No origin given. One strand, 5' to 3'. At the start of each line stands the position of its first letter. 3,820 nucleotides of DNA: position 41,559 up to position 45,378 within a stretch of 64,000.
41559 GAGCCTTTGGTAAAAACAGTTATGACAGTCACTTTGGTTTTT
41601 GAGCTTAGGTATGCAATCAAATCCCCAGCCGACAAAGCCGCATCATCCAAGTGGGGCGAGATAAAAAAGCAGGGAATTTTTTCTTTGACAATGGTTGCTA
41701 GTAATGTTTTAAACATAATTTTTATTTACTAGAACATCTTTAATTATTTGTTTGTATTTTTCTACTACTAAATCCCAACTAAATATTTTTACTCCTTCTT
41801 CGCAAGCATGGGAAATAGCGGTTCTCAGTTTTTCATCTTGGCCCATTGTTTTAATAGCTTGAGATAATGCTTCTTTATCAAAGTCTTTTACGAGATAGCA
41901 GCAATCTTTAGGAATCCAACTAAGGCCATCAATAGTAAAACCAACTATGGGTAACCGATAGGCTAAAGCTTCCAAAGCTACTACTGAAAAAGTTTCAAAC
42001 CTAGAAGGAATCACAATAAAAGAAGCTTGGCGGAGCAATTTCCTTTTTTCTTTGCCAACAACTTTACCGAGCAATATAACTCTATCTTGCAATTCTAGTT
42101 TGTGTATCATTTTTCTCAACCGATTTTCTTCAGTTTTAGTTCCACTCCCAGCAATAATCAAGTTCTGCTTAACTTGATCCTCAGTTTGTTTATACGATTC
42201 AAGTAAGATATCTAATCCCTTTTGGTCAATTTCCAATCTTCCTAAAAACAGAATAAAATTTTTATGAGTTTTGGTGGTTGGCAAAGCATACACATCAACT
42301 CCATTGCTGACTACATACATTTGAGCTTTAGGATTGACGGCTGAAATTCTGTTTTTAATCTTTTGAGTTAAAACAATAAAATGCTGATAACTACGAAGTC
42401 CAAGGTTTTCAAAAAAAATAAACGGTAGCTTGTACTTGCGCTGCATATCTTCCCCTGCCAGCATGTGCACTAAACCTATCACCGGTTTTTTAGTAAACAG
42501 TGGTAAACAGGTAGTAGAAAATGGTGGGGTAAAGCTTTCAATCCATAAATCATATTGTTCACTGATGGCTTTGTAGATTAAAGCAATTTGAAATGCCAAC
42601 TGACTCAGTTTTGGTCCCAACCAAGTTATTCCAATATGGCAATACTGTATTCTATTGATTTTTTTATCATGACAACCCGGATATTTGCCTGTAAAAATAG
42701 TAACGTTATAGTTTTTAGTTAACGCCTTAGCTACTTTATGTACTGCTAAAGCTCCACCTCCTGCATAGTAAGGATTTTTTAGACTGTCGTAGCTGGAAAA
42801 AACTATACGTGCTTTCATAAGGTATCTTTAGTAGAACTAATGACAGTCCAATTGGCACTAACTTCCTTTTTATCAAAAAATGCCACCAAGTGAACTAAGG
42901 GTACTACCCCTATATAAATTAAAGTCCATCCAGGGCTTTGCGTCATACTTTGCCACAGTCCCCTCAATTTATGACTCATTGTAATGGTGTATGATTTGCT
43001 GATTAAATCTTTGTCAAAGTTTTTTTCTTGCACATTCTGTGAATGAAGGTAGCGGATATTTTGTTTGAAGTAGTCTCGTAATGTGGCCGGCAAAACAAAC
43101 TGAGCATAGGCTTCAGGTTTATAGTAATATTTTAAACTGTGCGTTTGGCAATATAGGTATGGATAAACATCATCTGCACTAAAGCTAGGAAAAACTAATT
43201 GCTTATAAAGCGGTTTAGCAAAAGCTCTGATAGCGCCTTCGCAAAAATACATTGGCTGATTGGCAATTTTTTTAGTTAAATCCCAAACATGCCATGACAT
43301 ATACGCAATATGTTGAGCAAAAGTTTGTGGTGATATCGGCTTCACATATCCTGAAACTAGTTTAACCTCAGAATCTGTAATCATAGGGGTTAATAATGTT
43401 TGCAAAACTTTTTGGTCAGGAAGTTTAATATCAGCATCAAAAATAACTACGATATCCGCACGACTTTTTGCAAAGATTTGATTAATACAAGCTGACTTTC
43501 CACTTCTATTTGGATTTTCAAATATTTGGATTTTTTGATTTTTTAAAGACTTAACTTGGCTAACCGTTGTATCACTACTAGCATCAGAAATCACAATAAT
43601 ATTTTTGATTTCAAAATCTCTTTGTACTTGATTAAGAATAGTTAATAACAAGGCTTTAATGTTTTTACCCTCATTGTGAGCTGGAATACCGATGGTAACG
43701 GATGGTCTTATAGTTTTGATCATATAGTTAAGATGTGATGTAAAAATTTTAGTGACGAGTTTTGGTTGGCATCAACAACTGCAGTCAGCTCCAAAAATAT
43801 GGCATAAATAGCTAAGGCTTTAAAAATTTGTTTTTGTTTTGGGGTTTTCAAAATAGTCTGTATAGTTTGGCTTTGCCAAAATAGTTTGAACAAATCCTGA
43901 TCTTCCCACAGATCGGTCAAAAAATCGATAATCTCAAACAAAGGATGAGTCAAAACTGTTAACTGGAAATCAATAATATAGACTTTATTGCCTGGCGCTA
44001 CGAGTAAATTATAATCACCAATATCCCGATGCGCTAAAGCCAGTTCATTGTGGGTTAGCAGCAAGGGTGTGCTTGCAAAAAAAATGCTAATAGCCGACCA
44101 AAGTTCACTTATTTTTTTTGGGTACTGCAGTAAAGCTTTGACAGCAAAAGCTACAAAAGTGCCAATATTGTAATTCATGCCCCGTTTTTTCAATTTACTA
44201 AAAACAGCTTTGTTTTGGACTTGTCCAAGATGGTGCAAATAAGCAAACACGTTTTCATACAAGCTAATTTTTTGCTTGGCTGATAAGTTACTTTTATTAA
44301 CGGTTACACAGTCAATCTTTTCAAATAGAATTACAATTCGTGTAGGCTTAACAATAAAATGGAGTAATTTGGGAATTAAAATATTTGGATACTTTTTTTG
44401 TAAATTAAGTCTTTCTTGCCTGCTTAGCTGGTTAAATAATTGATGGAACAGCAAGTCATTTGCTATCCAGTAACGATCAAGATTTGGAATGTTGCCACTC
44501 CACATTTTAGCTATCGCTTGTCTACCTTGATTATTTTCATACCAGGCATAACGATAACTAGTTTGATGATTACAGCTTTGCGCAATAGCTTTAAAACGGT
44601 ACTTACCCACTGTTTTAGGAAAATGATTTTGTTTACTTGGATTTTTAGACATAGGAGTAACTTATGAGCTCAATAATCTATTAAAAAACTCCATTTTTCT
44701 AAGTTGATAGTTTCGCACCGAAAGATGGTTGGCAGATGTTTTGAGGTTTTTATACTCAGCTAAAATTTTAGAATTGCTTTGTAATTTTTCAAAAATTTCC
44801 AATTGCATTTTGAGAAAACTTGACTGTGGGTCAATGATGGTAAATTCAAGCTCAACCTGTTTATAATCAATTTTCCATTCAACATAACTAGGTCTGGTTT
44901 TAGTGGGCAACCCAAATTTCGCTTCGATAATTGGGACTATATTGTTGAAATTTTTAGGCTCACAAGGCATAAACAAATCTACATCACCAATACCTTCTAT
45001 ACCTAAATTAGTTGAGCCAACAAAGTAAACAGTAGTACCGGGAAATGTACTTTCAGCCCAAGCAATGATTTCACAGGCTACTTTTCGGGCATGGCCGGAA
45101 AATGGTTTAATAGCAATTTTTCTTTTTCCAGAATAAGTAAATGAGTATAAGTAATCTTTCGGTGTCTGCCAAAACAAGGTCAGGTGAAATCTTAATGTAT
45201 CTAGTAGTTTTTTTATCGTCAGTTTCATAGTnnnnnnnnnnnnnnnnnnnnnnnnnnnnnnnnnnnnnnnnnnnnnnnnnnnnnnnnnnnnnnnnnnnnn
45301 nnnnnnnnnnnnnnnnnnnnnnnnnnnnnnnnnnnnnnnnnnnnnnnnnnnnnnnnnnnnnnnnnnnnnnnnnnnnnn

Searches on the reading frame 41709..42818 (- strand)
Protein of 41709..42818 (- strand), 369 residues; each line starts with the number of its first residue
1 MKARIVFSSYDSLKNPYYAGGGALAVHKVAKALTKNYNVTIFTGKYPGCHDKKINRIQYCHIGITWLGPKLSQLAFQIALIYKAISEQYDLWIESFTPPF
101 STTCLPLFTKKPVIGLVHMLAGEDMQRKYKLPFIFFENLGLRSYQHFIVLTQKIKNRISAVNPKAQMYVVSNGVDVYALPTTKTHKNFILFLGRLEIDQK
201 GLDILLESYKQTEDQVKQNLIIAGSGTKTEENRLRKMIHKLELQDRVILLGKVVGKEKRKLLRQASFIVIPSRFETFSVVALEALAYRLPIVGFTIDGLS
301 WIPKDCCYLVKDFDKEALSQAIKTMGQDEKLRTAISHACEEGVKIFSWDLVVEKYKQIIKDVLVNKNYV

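Call 7: search_protein_families(library=pfam, proteins=[window:41709-42818:-], max_evalue=1)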
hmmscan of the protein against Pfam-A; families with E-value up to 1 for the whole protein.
window:41709-42818:- (369 aa): 7 families
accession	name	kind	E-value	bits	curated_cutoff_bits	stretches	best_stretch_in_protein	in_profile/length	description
PF00534.26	Glycos_transf_1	-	6.9e-28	97.8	26.4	1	183-337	12-167/172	Glycosyl transferases group 1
PF13692.12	Glyco_trans_1_4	-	2.5e-26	93.1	27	1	188-326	3-140/142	Glycosyl transferases group 1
PF13439.12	Glyco_transf_4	-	9.7e-13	48.9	28.5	1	20-176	2-168/170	Glycosyltransferase Family 4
PF20706.3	GT4-conflict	-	1e-11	44.9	26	1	150-292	157-309/385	Family 4 Glycosyltransferase in conflict systems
PF13579.12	Glyco_trans_4_4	-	0.0024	18.7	29.7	1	20-173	1-158/158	Glycosyl transferase 4-like domain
PF13477.12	Glyco_trans_4_2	-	0.069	13.7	23.4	1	26-86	13-74/139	Glycosyl transferase 4-like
PF03345.20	OST48_N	-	0.19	11.4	36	1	139-212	44-118/246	OST48, N-terminal domain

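Call 23: search_protein_families(library=ncbifam, proteins=[window:41709-42818:-], max_evalue=1)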
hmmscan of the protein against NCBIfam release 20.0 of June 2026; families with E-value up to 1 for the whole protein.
window:41709-42818:- (369 aa): 40 families (the best 25 are shown)
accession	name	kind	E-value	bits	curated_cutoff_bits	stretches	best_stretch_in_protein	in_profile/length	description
NF046085.1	XrtY_assoc_Gly1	equivalog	1.7e-20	73.3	400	1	142-363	159-385/387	XrtY-associated glycosyltransferase XYAG1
NF041876.1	EPS_EpsE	equivalog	3.6e-19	69.3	400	1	150-342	168-375/389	exopolysaccharide biosynthesis GT4 family glycosyltransferase EpsE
NF041010.1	glycosy_Agl16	equivalog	4.7e-18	65.2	575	1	161-361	152-350/352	glycosylation protein Agl16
TIGR03999.1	thiol_BshA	equivalog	1.1e-17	64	273.7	1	205-362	217-373/375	N-acetyl-alpha-D-glucosaminyl L-malate synthase BshA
NF038295.1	EPS_HpsP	equivalog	2.8e-17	62.8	550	1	183-360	204-385/388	hormogonium polysaccharide biosynthesis glycosyltransferase HpsP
TIGR03449.1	mycothiol_MshA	equivalog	7.4e-17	61.3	462.5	1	147-362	179-403/406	D-inositol-3-phosphate glycosyltransferase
NF050063.1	ProtGlycPglJ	equivalog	1.1e-16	61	500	1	183-346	191-350/363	N-acetylgalactosamine-N,N'-diacetylbacillosaminyl-diphospho-undecaprenol 4-alpha-N-acetylgalactosaminyltransferase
TIGR02149.1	glgA_Coryne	subfamily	1.5e-14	53.9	302.4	1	173-363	191-391/391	glycogen synthase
TIGR03088.1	stp2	hypoth_equivalog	3.7e-14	52.5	409.05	1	172-363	180-374/374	TIGR03088 family PEP-CTERM/XrtA system glycosyltransferase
TIGR04157.1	glyco_rSAM_CFB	subfamily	1.4e-13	50.6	400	1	185-304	226-340/406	TIGR04157 family glycosyltransferase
NF047684.1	TeichurnBiosyTuaC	equivalog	3.4e-13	49.3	550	1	184-342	217-368/391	teichuronic acid biosynthesis protein TuaC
NF047880.1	glyco_SdgA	exception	5e-13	48.5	800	1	109-359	237-487/488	serine-aspartate repeat adhesin O-glycosyltransferase SdgA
NF012028.0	PRK15484.1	subfamily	6.4e-12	45.2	618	1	146-361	142-377/380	lipopolysaccharide N-acetylglucosaminyltransferase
TIGR02095.1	glgA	subfamily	1.1e-11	44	328.45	1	184-359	292-474/477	glycogen/starch synthase, ADP-glucose type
TIGR04047.1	MSMEG_0565_glyc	hypoth_equivalog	7.3e-11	41.8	259.85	1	187-351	194-363/373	MSMEG_0565 family glycosyltransferase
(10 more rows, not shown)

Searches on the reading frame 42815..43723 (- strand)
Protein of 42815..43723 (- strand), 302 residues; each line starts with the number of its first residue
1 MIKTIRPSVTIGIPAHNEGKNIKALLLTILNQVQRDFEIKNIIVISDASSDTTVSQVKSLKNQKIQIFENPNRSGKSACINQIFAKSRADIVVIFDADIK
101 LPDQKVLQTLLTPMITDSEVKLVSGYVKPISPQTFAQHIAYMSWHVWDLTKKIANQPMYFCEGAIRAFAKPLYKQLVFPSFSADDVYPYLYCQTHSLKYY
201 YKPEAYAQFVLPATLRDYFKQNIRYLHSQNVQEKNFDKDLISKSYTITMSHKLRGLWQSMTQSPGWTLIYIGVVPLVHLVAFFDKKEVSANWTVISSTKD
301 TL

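Call 7: search_protein_families(library=pfam, proteins=[window:42815-43723:-], max_evalue=1)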
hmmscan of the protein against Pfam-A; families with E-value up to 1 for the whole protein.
window:42815-43723:- (302 aa): 6 families
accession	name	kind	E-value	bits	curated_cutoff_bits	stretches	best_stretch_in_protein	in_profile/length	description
PF00535.33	Glycos_transf_2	-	8.5e-22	78.3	23.3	1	10-174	1-165/168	Glycosyl transferase family 2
PF13641.12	Glyco_tranf_2_3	-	8e-10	39.6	27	1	7-224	1-226/230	Glycosyltransferase like family 2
PF10111.15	Glyco_tranf_2_2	-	2.6e-06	27.6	27.3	1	8-99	1-92/276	Glycosyltransferase like family 2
PF13506.12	Glyco_transf_21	-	9.8e-06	25.6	21.7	1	75-170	17-111/174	Glycosyl transferase family 21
PF13704.12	Glyco_tranf_2_4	-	0.0013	19.6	27.5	1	27-98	8-81/98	Glycosyl transferase family 2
PF01983.22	CofC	-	0.0092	15.6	22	1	22-112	26-111/217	Guanylyl transferase CofC like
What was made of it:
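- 42815..43723 (-): Stand-alone GT2 glycosyltransferase (302 aa). PF00535 at 78.3 bits (call 7).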

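Call 23: search_protein_families(library=ncbifam, proteins=[window:42815-43723:-], max_evalue=1)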
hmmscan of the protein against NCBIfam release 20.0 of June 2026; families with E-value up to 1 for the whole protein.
window:42815-43723:- (302 aa): 26 families (the best 25 are shown)
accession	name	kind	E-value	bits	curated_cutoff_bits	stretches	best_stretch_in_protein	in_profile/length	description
TIGR03937.1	PgaC_IcaA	equivalog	8.7e-18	64.4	422.3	1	7-238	45-280/407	poly-beta-1,6-N-acetyl-D-glucosamine synthase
TIGR03965.1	mycofact_glyco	equivalog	7.4e-16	58.1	280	1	6-132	73-196/467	mycofactocin biosynthesis glycosyltransferase MftF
NF010496.0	PRK13915.1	equivalog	5.5e-15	55.2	262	1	8-130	32-159/307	glucosyl-3-phosphoglycerate synthase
NF041875.1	EPS_EpsD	equivalog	1.2e-07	31.4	370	1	11-128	3-117/325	exopolysaccharide biosynthesis glycosyltransferase EpsD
TIGR04283.1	glyco_like_mftF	equivalog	3e-07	30.3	182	1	10-117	2-99/221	TIGR04283 family arsenosugar biosynthesis glycosyltransferase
NF041865.1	EpsU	equivalog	1.6e-06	27.4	700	1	10-102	42-136/394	exopolysaccharide biosynthesis GT2 family glycosyltransferase EpsU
NF047683.1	TeichurnBiosyTuaG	equivalog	1.7e-06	27.9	400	1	5-107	4-105/252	teichuronic acid biosynthesis protein TuaG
NF047588.1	GlcsyltransPgfSStrep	equivalog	2e-06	27.3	500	1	9-108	3-105/308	glycosyltransferase PgfS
NF007482.0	PRK10073.1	equivalog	2.9e-06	26.5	423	1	6-112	5-108/334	glycosyltransferase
TIGR03469.1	HpnB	hypoth_equivalog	5.4e-06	25.7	379.25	1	4-128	41-173/386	hopene-associated glycosyltransferase HpnB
TIGR04242.1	nodulat_NodC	equivalog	6e-06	25.5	550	2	5-125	46-166/395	chitooligosaccharide synthase NodC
NF007986.1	PRK10714.1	equivalog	1.2e-05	24.4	529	1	8-106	7-108/316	undecaprenyl-phosphate 4-deoxy-4-formamido-L-arabinose transferase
NF038299.1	EPS_HpsN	equivalog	1.6e-05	24.1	425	1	7-127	1-119/317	hormogonium polysaccharide biosynthesis glycosyltransferase HpsN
TIGR04182.1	glyco_TIGR04182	equivalog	4.5e-05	23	325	1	9-125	2-108/293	S-layer glycoprotein N-glycosyltransferase AglJ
NF045692.1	OglycostaseCruG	equivalog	5.8e-05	22.2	600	1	8-124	42-161/386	2'-O-glycosyltransferase CruG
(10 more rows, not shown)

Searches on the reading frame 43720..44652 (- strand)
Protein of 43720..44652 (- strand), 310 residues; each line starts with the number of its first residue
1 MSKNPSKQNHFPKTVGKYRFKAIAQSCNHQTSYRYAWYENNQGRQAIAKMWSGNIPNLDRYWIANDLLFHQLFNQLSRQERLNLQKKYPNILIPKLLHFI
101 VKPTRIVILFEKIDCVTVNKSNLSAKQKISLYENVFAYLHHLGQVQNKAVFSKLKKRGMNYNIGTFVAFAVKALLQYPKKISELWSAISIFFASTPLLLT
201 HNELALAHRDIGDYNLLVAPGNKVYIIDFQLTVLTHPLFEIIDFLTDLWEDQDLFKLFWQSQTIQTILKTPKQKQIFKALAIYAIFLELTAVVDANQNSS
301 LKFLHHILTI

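Call 7: search_protein_families(library=pfam, proteins=[window:43720-44652:-], max_evalue=1)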
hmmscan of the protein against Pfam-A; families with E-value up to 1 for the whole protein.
window:43720-44652:- (310 aa): 2 families
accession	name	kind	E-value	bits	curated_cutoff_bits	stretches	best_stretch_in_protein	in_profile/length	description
PF01636.29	APH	-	8e-07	29.5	23.2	1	123-251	88-215/239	Phosphotransferase enzyme family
PF01163.29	RIO1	-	0.0019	18.3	22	1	202-237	122-157/187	RIO domain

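Call 23: search_protein_families(library=ncbifam, proteins=[window:43720-44652:-], max_evalue=1)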
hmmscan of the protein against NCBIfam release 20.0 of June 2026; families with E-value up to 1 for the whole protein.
window:43720-44652:- (310 aa): 4 families
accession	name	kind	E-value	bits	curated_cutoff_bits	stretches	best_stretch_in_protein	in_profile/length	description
NF000052.4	APH_9_Ia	exception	0.011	15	680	1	202-304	204-313/330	aminoglycoside O-phosphotransferase APH(9)-Ia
TIGR03724.2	arch_bud32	equivalog_domain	0.027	14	125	1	204-235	104-134/193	KEOPS complex kinase/ATPase Bud32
NF002475.0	PRK01723.1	equivalog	0.039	13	142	1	204-233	162-191/241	3-deoxy-D-manno-octulosonic acid kinase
NF052427.1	StpK7MSMEG_1200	equivalog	0.1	11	900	1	201-232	124-155/601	serine/threonine protein kinase StpK7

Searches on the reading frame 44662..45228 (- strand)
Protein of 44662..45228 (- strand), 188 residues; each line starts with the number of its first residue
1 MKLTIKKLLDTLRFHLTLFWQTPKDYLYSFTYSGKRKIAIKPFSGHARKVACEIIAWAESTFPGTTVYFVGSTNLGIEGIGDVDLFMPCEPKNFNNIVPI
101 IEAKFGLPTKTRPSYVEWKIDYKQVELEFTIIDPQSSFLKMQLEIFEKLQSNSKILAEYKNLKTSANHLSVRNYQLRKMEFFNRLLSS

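Call 7: search_protein_families(library=pfam, proteins=[window:44662-45228:-], max_evalue=1)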
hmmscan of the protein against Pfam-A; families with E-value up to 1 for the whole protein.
window:44662-45228:- (188 aa): 1 family
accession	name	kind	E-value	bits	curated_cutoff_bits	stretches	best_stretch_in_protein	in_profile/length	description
PF04229.20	GrpB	-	0.06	14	25.5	1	127-186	95-157/159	GrpB protein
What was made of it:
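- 44662..45228 (-): 188-aa soluble protein, a possible Pol-beta-fold nucleotidyltransferase (GrpB-like). Weak evidence. GrpB E 0.06 (call 7).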

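Call 23: search_protein_families(library=ncbifam, proteins=[window:44662-45228:-], max_evalue=1)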
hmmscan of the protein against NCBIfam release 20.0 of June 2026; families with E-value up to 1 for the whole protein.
window:44662-45228:- (188 aa): 1 family
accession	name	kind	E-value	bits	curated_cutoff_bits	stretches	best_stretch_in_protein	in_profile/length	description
TIGR00434.1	cysH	subfamily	0.064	13.1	165.1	1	52-92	2-39/214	phosophoadenylyl-sulfate reductase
